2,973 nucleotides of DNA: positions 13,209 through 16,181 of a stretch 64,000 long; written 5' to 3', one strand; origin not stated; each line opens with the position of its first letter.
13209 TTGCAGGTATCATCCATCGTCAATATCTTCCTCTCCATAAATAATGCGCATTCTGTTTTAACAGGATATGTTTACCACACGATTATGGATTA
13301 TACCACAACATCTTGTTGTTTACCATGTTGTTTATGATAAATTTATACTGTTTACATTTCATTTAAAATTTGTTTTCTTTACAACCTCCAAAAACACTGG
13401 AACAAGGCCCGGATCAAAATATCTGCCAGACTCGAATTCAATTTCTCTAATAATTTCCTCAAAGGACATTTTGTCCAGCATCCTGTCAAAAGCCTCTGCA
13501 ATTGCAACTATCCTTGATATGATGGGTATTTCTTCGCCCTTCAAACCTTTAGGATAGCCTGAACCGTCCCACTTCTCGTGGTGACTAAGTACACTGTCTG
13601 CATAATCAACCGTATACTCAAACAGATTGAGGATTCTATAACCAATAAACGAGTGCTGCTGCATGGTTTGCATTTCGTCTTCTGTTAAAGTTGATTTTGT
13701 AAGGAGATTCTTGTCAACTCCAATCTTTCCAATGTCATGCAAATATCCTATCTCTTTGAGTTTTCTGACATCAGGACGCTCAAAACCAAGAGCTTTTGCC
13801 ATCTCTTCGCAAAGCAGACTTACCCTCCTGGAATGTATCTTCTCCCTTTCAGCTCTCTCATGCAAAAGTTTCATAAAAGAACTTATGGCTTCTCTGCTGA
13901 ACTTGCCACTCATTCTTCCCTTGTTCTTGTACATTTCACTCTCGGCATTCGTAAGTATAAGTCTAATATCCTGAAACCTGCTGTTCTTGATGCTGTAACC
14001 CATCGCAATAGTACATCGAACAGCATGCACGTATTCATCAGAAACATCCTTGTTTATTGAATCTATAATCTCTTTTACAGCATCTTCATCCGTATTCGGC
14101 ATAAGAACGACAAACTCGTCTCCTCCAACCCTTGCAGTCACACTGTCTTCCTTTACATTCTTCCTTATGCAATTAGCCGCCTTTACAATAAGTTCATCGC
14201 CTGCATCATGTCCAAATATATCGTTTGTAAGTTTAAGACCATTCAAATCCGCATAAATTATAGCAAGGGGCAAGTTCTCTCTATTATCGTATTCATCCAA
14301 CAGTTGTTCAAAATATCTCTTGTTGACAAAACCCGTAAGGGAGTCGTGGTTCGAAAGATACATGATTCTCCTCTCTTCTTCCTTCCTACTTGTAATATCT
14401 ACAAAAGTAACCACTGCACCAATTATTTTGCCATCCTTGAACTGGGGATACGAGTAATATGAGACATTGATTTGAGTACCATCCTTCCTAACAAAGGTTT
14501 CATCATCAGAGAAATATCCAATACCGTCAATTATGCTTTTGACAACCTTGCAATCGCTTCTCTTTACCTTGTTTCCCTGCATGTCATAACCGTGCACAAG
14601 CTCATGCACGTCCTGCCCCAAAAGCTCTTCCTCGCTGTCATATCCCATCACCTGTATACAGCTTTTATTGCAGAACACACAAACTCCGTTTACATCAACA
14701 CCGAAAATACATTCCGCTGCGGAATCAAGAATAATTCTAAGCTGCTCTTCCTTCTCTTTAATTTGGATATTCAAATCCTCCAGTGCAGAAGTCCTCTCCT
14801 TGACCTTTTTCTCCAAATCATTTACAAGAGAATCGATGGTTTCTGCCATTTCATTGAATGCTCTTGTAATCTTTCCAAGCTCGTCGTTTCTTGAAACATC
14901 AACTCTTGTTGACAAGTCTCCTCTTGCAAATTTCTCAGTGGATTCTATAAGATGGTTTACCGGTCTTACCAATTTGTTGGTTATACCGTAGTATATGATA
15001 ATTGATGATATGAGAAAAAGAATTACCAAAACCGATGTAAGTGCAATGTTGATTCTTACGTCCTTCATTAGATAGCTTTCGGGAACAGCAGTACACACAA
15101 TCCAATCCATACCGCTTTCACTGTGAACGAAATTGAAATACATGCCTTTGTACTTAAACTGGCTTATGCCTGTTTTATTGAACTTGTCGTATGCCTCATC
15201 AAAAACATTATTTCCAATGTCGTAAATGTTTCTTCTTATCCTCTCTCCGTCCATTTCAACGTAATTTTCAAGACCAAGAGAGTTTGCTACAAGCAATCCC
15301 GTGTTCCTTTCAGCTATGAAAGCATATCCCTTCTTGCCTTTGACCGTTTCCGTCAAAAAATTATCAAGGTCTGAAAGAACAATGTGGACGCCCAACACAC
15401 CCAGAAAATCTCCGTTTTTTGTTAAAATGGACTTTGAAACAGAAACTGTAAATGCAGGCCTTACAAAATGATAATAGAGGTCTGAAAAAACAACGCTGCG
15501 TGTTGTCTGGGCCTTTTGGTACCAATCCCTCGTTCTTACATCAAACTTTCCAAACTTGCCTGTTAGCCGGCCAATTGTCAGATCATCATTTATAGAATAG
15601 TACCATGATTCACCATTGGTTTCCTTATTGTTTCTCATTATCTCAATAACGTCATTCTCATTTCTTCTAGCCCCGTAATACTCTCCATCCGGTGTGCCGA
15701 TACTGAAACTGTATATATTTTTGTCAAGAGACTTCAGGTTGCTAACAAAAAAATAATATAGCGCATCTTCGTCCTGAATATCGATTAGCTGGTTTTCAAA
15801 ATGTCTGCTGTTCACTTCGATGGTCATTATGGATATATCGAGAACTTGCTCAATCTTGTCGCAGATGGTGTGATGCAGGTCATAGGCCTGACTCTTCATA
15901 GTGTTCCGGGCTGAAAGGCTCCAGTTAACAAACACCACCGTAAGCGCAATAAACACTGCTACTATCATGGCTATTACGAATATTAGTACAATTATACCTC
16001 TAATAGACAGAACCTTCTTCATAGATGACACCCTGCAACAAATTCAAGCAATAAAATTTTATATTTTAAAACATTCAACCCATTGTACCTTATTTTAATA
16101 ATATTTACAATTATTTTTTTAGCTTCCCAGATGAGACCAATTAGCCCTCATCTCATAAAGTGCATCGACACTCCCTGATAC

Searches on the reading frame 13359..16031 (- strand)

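Call 11: search_protein_families(library=pfam, proteins=[window:13359-16031:-], max_evalue=0.001)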
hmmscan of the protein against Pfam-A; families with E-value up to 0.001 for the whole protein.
window:13359-16031:- (890 aa): 9 families
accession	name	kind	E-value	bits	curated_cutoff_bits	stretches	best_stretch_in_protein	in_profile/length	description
PF00990.26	GGDEF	-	6.3e-29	101.2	23.8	1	560-707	1-158/161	Diguanylate cyclase, GGDEF domain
PF13487.12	HD_5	-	1.5e-26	93.6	27.2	1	719-874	3-168/170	HD domain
PF01966.28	HD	-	3.2e-19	69.8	22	1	732-851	3-116/116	HD domain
PF02743.24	dCache_1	-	2.2e-16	60.6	45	1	42-296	8-220/240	Cache domain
PF00672.30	HAMP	-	6.9e-16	58.7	25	1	350-399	2-51/53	HAMP domain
PF22673.2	MCP-like_PDC_1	-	1.3e-11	45.3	27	1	141-223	31-112/113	Methyl-accepting chemotaxis protein-like, first PDC sensor domain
PF13426.13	PAS_9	-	1.8e-10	41.4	27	1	440-547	2-102/103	PAS domain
PF00989.32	PAS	-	1.4e-08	35.2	22.6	1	430-488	2-57/113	PAS fold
PF08448.16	PAS_4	-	0.00026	21.6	23.1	0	435-551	1-110/110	PAS fold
